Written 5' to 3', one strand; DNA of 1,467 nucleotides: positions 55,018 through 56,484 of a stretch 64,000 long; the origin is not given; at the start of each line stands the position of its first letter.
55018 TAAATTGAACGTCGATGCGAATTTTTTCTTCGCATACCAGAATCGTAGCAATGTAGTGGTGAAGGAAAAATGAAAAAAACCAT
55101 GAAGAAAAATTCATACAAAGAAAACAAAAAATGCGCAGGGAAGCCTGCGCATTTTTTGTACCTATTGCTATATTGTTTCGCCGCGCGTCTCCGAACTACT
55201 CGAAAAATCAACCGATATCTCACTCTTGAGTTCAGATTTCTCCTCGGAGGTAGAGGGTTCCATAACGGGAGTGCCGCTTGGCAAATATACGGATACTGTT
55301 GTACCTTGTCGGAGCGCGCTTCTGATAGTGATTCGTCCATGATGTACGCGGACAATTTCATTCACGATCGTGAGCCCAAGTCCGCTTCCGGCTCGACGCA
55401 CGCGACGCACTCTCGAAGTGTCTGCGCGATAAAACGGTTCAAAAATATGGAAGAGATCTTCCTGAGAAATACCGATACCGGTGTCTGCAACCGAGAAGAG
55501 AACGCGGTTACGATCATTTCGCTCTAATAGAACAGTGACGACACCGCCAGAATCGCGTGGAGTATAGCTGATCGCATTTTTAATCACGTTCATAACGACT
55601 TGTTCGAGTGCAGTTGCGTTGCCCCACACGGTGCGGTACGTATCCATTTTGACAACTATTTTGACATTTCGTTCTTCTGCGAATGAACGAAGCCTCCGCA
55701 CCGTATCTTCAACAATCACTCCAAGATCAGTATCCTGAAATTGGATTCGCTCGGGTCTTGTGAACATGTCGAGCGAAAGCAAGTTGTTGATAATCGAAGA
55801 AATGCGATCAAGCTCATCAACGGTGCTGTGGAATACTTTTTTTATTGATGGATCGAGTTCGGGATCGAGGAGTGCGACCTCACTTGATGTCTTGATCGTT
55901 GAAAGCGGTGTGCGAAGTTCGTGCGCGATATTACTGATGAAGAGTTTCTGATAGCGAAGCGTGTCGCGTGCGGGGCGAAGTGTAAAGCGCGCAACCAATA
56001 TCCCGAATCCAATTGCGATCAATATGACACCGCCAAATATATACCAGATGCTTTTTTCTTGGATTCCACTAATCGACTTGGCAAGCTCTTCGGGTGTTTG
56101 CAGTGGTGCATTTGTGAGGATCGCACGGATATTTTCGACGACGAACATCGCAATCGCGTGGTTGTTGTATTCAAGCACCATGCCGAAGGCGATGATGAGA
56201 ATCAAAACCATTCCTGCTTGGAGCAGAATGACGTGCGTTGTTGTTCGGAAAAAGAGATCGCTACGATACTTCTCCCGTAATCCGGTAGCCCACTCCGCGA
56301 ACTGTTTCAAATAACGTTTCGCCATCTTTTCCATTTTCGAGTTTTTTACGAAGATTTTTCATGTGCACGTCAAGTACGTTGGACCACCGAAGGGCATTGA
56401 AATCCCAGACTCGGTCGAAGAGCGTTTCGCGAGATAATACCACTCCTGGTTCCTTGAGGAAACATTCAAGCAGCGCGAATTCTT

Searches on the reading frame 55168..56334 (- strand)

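Call 50: search_protein_families(library=pfam, proteins=[window:55168-56334:-], max_evalue=0.01)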
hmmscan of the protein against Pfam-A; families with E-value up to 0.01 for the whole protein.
window:55168-56334:- (388 aa): 3 families
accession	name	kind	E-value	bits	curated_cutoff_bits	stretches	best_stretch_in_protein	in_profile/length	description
PF02518.31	HATPase_c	-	1.1e-27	97.1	26.4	1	239-353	2-109/111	Histidine kinase-, DNA gyrase B-, and HSP90-like ATPase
PF00512.31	HisKA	-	2.5e-14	53.5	26.9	1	129-188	2-60/66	His Kinase A (phospho-acceptor) domain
PF13589.12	HATPase_c_3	-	0.00093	19.7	25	1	243-308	3-63/137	Histidine kinase-, DNA gyrase B-, and HSP90-like ATPase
